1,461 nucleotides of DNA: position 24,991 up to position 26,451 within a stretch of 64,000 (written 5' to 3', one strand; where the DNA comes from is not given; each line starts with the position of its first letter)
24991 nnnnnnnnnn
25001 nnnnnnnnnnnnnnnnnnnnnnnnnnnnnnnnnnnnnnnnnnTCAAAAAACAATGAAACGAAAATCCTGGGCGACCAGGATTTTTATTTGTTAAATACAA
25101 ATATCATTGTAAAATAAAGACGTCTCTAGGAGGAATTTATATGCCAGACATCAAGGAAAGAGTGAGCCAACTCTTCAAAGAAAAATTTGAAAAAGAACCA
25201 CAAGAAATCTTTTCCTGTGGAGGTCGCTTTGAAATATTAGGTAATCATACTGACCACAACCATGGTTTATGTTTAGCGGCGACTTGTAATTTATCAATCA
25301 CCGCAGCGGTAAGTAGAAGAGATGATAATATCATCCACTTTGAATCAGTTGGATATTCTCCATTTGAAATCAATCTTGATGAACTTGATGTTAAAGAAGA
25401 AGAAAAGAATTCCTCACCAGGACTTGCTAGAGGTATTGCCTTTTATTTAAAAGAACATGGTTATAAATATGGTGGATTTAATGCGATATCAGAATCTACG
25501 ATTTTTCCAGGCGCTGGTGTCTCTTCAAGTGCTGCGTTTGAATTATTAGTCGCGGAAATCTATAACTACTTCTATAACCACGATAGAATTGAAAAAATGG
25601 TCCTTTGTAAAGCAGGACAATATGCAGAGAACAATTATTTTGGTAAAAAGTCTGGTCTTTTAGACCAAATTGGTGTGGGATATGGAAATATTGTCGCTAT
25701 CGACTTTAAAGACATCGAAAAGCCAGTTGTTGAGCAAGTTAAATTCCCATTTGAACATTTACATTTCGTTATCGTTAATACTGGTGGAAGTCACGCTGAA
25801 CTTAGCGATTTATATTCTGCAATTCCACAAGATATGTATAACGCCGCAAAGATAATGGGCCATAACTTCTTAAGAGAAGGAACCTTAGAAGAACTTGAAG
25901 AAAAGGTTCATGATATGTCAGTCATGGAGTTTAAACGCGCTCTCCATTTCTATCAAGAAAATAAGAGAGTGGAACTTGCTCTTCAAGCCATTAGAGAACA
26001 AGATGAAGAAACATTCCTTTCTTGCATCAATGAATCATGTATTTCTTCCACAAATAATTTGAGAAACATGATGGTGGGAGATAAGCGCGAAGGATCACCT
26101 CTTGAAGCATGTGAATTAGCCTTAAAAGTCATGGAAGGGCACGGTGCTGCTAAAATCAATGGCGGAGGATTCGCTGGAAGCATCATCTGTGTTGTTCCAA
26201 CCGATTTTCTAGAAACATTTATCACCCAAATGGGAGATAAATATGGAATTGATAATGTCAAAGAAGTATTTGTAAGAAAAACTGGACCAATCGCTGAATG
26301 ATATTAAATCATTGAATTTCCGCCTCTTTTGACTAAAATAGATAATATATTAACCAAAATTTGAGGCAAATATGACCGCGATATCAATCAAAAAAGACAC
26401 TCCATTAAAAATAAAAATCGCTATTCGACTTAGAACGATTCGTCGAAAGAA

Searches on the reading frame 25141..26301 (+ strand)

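Call 41: search_protein_families(library=ncbifam, proteins=[window:25141-26301:+], max_evalue=1e-10)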
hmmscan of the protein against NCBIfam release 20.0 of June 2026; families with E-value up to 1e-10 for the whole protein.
window:25141-26301:+ (386 aa): 5 families
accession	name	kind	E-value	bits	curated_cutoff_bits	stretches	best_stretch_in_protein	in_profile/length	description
NF003472.0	PRK05101.1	equivalog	7.1e-48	163.4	499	1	4-369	3-361/382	galactokinase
NF003705.0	PRK05322.1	equivalog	3.8e-47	160.8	385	1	5-368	3-365/388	galactokinase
TIGR00131.1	gal_kin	equivalog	1.7e-41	142.5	226.65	1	6-369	2-367/388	galactokinase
NF003006.0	PRK03817.1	equivalog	3.8e-38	131.4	443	1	26-368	6-329/352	galactokinase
NF001816.0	PRK00555.1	equivalog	5.2e-26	91.5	509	1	26-362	7-334/363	galactokinase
